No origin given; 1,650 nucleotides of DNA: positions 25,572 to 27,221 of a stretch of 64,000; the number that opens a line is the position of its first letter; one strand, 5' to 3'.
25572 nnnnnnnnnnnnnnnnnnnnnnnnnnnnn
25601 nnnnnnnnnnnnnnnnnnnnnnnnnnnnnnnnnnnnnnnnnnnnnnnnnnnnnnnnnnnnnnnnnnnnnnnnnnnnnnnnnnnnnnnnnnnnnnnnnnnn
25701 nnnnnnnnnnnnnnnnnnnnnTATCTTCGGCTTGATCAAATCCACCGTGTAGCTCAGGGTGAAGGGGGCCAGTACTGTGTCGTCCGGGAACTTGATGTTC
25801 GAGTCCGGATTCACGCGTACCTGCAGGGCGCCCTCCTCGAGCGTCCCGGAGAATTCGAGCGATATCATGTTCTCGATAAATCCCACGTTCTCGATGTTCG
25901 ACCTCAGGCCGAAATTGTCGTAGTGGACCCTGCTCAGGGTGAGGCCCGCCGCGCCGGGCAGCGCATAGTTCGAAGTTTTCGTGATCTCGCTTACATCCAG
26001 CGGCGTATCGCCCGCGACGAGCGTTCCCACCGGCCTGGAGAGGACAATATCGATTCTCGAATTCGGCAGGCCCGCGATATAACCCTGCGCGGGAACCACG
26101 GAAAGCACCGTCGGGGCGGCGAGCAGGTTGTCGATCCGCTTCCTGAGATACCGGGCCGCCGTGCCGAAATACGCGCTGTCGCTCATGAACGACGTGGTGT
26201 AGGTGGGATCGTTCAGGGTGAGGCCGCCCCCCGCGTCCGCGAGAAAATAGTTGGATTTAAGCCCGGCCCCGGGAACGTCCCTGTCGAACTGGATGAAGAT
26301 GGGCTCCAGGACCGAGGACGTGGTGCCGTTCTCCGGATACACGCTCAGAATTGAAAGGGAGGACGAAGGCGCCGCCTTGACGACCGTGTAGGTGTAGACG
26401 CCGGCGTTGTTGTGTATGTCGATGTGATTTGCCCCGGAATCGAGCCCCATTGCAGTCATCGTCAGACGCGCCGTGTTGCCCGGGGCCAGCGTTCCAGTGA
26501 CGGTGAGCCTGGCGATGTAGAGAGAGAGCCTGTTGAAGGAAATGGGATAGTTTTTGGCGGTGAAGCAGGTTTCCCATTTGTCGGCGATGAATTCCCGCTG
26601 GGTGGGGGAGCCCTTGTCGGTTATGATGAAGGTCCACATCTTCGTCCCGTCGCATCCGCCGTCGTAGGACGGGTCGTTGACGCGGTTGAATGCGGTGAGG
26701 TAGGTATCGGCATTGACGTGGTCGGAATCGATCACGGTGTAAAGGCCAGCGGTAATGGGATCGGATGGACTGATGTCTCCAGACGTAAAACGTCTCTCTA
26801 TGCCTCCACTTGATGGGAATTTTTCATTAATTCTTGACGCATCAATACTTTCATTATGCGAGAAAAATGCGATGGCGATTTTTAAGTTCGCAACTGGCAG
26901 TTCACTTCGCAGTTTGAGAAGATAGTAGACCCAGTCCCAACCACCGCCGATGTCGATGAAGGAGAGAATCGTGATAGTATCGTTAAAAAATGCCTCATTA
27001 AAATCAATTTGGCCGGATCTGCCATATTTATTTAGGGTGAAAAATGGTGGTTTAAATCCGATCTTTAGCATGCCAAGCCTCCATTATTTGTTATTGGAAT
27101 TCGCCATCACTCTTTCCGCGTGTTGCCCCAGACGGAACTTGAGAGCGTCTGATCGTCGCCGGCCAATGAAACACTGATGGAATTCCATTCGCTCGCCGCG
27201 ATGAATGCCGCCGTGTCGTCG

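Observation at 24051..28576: Moderate-GC island encoding a beta-helix lipoprotein and a signal-peptide-less 1006-aa Ig-repeat protein with tandem ~340-bp DNA repeats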

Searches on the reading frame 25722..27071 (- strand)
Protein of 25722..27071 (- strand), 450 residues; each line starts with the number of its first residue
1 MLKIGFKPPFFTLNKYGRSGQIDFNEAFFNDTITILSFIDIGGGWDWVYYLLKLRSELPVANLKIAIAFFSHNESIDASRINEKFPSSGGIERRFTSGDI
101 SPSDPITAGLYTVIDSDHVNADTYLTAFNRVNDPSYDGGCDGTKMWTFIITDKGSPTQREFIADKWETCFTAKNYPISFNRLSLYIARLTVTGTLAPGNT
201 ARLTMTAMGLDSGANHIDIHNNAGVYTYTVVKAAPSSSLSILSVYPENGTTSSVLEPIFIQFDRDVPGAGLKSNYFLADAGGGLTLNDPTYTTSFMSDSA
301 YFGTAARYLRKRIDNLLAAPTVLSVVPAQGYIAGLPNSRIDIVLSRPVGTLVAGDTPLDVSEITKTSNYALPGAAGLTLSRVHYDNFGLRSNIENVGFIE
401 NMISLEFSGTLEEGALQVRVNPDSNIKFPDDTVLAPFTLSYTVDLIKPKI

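Call 32: predict_structure(alignment_id=A4)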
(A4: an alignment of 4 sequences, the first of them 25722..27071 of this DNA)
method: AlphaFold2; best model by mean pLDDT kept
length: 450 residues; sequences in the alignment: 4
mean_pLDDT: 60.9   pTM: 0.50
mean pLDDT of the five models: 60.9, 60.2, 59.9, 57.7, 51.2
residues with pLDDT >= 90: 15; 70-90: 162; 50-70: 118; < 50: 155
segments of 3 or more residues with pLDDT < 50: 1-3, 130-139, 153-158, 170-183, 295-304, 318-337, 344-374, 381-401, 413-450
pLDDT, mean of each block of 10 residues (from residue 1): 55 83 66 79 76 70 82 84 72 78 81 86 63 45 65 50 57 37 66 88 73 76 90 62 76 83 72 83 81 51 52 52 44 45 46 28 32 46 38 28 53 46 36 35 29
secondary structure, 60 per line:
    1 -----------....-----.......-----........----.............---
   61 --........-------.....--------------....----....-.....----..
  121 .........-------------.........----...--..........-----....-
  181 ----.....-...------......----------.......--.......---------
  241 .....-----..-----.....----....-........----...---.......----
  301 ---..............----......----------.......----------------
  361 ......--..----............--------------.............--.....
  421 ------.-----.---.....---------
elements in order: E12-15 E21-23 H24-27 E33-40 H45-57 E63-70 H78-82 H97-100 H105-108 E110-114 H119-129 E143-151 E161-170 E185-189 E191-193 E200-205 E216-222 E225-231 E241-245 E258-262 H267-270 E275-279 E284-286 E290-293 H304-317 E322-327 E338-344 H361-366 E375-386 E401-413 E416-420 E437-441

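Call 35: fold_search(model_id=the predicted structure, library=pdb)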
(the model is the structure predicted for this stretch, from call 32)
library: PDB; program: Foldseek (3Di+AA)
matches with E <= 10: 978; with E <= 0.001: 39
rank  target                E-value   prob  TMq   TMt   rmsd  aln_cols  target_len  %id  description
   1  1su9_B                5.1e-05  1.00  0.22  0.67   5.0       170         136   11  Reduced structure of the soluble domain of ResA (released 2004-05-11)
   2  2h1b_A                6.0e-05  1.00  0.22  0.66   5.2       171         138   12  ResA E80Q (released 2006-09-19)
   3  7kuu_B                9.9e-05  1.00  0.25  0.51   4.5       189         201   14  LsfA from P. aeruginosa, a 1-Cys Prx in Sulfonic acid form (released 2021-12-15)
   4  3c71                  1.1e-04  1.00  0.22  0.66   5.1       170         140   11  Structure of a ResA variant with a DsbA-like active site motif (CPHC) (released 2008-08-12)
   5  1st9_B                1.2e-04  1.00  0.22  0.68   5.2       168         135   11  Crystal Structure of a Soluble Domain of ResA in the Oxidised Form (released 2004-05-11)
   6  3gl3_C                1.3e-04  1.00  0.21  0.62   5.0       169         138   11  Crystal structure of a putative Thiol:disulfide interchange protein DsbE from Chlorobium tepidum (released 2009-03-31)
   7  1su9_A                1.4e-04  1.00  0.23  0.67   4.9       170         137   11  Reduced structure of the soluble domain of ResA (released 2004-05-11)
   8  2h19_A                1.4e-04  1.00  0.22  0.66   5.2       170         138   11  Crystal Structure of ResA Cys77Ala Variant (released 2006-09-19)
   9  2h19_B                1.5e-04  1.00  0.22  0.68   5.1       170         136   11  Crystal Structure of ResA Cys77Ala Variant (released 2006-09-19)
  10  2f9s_A                1.9e-04  1.00  0.23  0.67   5.0       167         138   11  2nd Crystal Structure Of A Soluble Domain Of ResA In The Oxidised Form (released 2006-04-18)
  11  3c73_A                1.9e-04  1.00  0.22  0.67   5.1       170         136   11  Structure of CEHC variant ResA (released 2008-08-12)
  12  4nmu_D                1.9e-04  1.00  0.23  0.69   4.7       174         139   11  Crystal Structure of Thiol-disulfide Oxidoreductase from Bacillus str. 'Ames Ancestor' (released 2013-12-18)
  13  7kuu_A                1.9e-04  1.00  0.25  0.50   5.6       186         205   14  LsfA from P. aeruginosa, a 1-Cys Prx in Sulfonic acid form (released 2021-12-15)
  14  4grf                  2.1e-04  1.00  0.23  0.64   6.4       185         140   12  Crystal structure of thioredoxin domain of thiol-disulfide oxidoreductase BVU-2223 (Target EFI-501010) from Bacteroides  (released 2012-10-10)
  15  2h1g_B                2.2e-04  1.00  0.22  0.65   5.2       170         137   12  ResA C74A/C77A (released 2006-09-19)
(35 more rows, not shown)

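Call 36: search_solved_structures(query=A4, max_evalue=10, show_alignments=2)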
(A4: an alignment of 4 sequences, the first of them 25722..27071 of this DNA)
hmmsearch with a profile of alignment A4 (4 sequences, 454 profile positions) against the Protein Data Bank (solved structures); distinct sequences matched with E-value up to 10: 0.

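Call 47: search_protein_representatives(alignment_id=A4)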
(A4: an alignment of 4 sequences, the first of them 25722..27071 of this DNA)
Query: 4 sequences, 454 profile positions. Proteins with E-value up to 0.001 (for the whole library): 57; up to 1e-10: 43; up to 1e-30: 19. The best 57 are listed.
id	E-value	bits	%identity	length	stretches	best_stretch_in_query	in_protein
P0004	1.1e-236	802.4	-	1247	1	1-454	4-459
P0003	6.0e-232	786.9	-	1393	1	1-454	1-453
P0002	1.1e-212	723.4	-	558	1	1-443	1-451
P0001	2.4e-157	540.9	-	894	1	114-454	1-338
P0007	8.2e-121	420.5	-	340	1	146-445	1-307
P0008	1.7e-57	211.8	-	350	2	1-178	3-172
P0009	3.4e-57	210.8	-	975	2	2-177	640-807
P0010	1.5e-52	195.5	-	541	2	1-178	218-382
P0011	2.0e-50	188.5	-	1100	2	1-178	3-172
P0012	5.1e-50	187.1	-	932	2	1-179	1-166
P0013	6.0e-50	186.9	-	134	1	1-128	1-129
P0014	2.5e-36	142.0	-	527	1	3-341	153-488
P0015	2.7e-36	141.9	-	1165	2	288-422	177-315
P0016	1.4e-34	136.3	-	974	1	1-341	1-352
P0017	1.6e-34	136.1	-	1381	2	4-341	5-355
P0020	2.9e-32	128.6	-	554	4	4-179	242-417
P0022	1.3e-27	113.3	-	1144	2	3-179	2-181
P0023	3.6e-26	108.5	-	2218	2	4-171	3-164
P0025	9.1e-25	103.9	-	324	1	2-179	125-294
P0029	1.5e-23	99.9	-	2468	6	1-281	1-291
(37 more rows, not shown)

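Call 51: find_related_loci(query=A4, collection=genome_contigs, flank=8000)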
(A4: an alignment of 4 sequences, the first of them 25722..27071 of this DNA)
Query A4 (450 aa) in genome_contigs; peptide patterns used: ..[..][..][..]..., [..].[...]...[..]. (x = any residue, [..] = any of these).
51 stretches matched a pattern; 2 encode a relative of the query (tblastn E <= 1e-3); 2 distinct loci.
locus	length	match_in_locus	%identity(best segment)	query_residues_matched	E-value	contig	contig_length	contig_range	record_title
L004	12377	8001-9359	43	1-450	1e-102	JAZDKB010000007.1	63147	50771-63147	MAG: Spirochaetota bacterium isolate MEGAHIT-group-0.510 k141_13905806, whole genome shotgun sequence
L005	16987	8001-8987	41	1-448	4e-22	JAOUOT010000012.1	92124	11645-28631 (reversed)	MAG: Spirochaetia bacterium isolate 8_1_Oct_SF_Bin25 8_1_Oct_SF_Bin25_scaffold_98_c1, whole genome shotgun sequence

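Call 53: list_cluster_members(proteins=[P0008, P0009, P0011, P0012, P0016, P0017, P0020, P0022, P0023, P0029])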
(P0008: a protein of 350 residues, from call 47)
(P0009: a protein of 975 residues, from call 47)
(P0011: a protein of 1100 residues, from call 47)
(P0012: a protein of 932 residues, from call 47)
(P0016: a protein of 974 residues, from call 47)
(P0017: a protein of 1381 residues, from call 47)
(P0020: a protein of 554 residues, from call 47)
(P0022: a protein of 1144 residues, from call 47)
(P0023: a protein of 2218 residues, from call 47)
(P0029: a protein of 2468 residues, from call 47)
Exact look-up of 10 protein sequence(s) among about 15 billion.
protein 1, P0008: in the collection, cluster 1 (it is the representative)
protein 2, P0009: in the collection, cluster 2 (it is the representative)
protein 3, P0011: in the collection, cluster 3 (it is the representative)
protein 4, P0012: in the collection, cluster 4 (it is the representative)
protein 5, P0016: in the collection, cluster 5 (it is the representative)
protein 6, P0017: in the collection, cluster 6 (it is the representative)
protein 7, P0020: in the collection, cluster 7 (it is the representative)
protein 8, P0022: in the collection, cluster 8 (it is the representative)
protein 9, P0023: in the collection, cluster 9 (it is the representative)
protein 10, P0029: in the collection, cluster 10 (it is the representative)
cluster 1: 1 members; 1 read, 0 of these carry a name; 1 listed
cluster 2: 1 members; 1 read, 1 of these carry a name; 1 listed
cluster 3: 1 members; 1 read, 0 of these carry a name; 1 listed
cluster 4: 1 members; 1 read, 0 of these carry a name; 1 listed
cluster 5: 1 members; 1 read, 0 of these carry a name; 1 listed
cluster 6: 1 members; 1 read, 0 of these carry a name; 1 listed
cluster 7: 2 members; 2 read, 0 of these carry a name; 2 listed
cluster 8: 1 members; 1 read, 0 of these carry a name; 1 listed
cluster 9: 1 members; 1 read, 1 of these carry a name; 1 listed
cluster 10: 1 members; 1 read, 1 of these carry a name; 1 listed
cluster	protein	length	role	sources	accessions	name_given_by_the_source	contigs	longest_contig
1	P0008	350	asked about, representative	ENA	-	-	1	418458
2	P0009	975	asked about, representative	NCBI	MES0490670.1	MAG: chitobiase/beta-hexosaminidase C-terminal domain-containing protein [Leptospirales ...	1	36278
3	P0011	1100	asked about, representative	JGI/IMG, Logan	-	-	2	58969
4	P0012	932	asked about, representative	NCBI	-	-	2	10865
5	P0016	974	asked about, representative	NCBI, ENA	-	-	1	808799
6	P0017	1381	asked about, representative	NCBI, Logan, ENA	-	-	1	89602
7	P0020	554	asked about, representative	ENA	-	-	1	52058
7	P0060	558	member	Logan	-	-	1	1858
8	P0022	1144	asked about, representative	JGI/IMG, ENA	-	-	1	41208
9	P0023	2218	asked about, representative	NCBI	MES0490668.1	MAG: hypothetical protein ABUK01_11780 [Leptospirales bacterium]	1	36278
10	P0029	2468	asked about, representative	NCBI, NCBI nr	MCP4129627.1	MAG: hypothetical protein GY754_01305 [bacterium] | hypothetical protein [bacterium]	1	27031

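Call 54: search_protein_families(library=pfam, proteins=[L005:5066-6487:+, L005:6456-7961:+, L005:8001-11444:+, L005:4282-4755:-, L005:3540-4217:-, L005:2213-3538:-, L005:12338-13171:+, L005:13214-13939:+], max_evalue=0.01)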
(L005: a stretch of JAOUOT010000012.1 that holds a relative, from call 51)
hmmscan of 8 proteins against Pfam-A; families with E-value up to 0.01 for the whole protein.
L005:5066-6487:+ (473 aa): 1 family
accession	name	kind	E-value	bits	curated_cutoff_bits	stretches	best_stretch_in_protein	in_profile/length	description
PF11684.13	DUF3280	-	0.00011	22.9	30.1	1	30-140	4-118/138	Protein of unknown function (DUF2380)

L005:6456-7961:+ (501 aa): 4 families
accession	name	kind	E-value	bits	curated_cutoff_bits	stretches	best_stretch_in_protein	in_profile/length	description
PF25390.1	WD40_RLD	-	7e-69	233.3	150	2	140-365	139-361/363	RCC1-like domain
PF00415.24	RCC1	-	9e-53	177.1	21.7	6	161-213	1-48/50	Regulator of chromosome condensation (RCC1) repeat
PF13540.12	RCC1_2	-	1.7e-49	164.9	22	5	203-231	2-30/30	Regulator of chromosome condensation (RCC1) repeat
PF25384.1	Alsin_RLD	-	1.7e-06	28.1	100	1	164-235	244-310/405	Alsin RCC1-like domain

L005:8001-11444:+ (1147 aa): 0 families

L005:4282-4755:- (157 aa): 2 families
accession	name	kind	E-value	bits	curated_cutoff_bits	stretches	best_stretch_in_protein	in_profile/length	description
PF07813.17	LTXXQ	-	1.5e-09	38.9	24.3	1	49-148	3-99/100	LTXXQ motif family protein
PF13801.11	Metal_resist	-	0.00081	20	29.2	1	21-142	3-123/125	Heavy-metal resistance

L005:3540-4217:- (225 aa): 2 families
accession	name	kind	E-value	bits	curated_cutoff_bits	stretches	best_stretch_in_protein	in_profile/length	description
PF00072.30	Response_reg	-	7.5e-28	97.4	30.2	1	5-113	1-110/111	Response regulator receiver domain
PF00486.34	Trans_reg_C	-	1.8e-24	86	26.2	1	147-222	2-77/77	Transcriptional regulatory protein, C terminal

L005:2213-3538:- (441 aa): 6 families
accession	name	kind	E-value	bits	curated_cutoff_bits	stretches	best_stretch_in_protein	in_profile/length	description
PF02518.31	HATPase_c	-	2.9e-27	95.7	26.4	1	322-435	1-110/111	Histidine kinase-, DNA gyrase B-, and HSP90-like ATPase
PF00672.30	HAMP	-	4.7e-11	43.3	25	1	177-216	13-52/53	HAMP domain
PF00512.31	HisKA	-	1.5e-08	35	26.9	1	222-276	2-63/66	His Kinase A (phospho-acceptor) domain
PF13589.12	HATPase_c_3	-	5.7e-06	26.8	25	1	328-403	4-78/137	Histidine kinase-, DNA gyrase B-, and HSP90-like ATPase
PF13581.12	HATPase_c_2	-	0.00025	21.5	27.4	1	334-410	39-110/127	Histidine kinase-like ATPase domain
PF14501.12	HATPase_c_5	-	0.00062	20.1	22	1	328-420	7-90/102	GHKL domain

L005:12338-13171:+ (277 aa): 4 families
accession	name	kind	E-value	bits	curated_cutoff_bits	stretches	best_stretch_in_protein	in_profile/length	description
PF05690.20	ThiG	-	7.6e-89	297.7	23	1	18-273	2-247/247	Thiazole biosynthesis protein ThiG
PF04131.20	NanE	-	7.6e-05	22.4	27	1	185-237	128-180/192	Putative N-acetylmannosamine-6-phosphate epimerase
PF00977.27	His_biosynth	-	0.0004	20.4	23.6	1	187-238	58-110/228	Histidine biosynthesis protein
PF01070.24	FMN_dh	-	0.0038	16.7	24.9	1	193-233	265-305/350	FMN-dependent dehydrogenase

L005:13214-13939:+ (241 aa): 1 family
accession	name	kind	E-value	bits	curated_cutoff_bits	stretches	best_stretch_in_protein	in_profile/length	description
PF13581.12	HATPase_c_2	-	0.00046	20.6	27.4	1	122-234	6-125/127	Histidine kinase-like ATPase domain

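Call 68: find_encoding_contigs(protein=P0022, flank=8000, max_places=1)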
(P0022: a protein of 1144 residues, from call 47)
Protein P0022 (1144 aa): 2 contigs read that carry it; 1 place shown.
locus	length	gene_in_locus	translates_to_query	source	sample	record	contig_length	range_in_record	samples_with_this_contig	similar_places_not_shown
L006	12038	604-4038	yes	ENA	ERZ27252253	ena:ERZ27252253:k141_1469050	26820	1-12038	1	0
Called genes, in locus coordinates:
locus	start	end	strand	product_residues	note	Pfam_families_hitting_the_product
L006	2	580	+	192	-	?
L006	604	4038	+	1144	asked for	PF13205:Big_5 (faint), PF19078:Big_12, PF00092:VWA, PF13519:VWA_2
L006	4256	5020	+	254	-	PF02604:PhdYeFM_antitox (weak), PF05685:Uma2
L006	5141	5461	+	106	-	-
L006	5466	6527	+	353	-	PF01992:vATP-synt_AC39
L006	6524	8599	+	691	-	PF01496:V_ATPase_I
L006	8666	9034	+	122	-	-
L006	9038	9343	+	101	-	PF01990:ATP-synt_F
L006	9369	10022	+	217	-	PF01991:vATP-synt_E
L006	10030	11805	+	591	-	PF02874:ATP-synt_ab_N, PF16886:ATP-synt_ab_Xtn, PF00006:ATP-synt_ab, PF22919:ATP-synt_VA_C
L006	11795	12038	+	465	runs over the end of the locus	PF02874:ATP-synt_ab_N, PF00006:ATP-synt_ab, PF22919:ATP-synt_VA_C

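Call 69: find_encoding_contigs(protein=P0011, flank=8000, max_places=1)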
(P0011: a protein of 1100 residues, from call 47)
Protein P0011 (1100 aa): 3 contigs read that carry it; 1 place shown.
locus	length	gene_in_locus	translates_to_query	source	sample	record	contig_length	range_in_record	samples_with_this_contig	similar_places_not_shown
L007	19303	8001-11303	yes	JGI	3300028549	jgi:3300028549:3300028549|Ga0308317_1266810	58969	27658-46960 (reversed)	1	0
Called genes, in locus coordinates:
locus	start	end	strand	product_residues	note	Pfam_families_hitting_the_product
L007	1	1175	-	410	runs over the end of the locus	PF12704:MacB_PCD, PF02687:FtsX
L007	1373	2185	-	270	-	-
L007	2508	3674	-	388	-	PF00149:Metallophos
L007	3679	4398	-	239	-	PF03741:TerC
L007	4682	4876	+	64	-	PF02416:TatA_B_E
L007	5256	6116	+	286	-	-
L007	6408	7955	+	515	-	-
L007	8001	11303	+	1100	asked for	-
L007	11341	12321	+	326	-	PF04773:FecR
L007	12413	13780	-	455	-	PF00291:PALP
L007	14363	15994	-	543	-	PF00501:AMP-binding, PF13193:AMP-binding_C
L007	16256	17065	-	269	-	PF00037:Fer4 (weak), PF12837:Fer4_6, PF13237:Fer4_10, PF14697:Fer4_21 (weak), PF25160:LdpA_Fe-S-bd (faint), PF12838:Fer4_7 (weak), PF13187:Fer4_9 (weak), PF27217:AF_0155, +1 more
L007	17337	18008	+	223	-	PF00027:cNMP_binding, PF13545:HTH_Crp_2 (weak)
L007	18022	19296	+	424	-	PF07992:Pyr_redox_2, PF00070:Pyr_redox (weak), PF22366:NDH2_C (weak)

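Call 70: find_encoding_contigs(protein=P0023, flank=10000, max_places=1)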
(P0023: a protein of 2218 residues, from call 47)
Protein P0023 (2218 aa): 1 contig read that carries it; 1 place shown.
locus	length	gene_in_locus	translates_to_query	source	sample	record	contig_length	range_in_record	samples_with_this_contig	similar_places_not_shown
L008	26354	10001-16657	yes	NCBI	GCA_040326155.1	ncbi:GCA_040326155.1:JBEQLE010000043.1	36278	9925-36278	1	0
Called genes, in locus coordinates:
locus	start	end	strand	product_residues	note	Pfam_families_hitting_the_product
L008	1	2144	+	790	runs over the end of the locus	PF03631:Virul_fac_BrkB, PF14870:PSII_BNR (weak), PF15902:Sortilin-Vps10 (faint), PF02012:BNR (faint), PF14870:PSII_BNR, PF03631:Virul_fac_BrkB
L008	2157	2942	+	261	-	PF01416:PseudoU_synth_1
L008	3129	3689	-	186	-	-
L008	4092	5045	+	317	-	-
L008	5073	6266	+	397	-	PF25390:WD40_RLD, PF13540:RCC1_2, PF00415:RCC1, PF13540:RCC1_2, PF00415:RCC1, PF13540:RCC1_2 (weak), PF25390:WD40_RLD, PF00415:RCC1, +2 more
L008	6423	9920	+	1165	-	-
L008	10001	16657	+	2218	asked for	-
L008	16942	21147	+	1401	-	-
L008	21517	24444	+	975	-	PF13287:Fn3_assoc, PF13290:CHB_HEX_C_1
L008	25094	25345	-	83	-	-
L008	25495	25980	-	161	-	-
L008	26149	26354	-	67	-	?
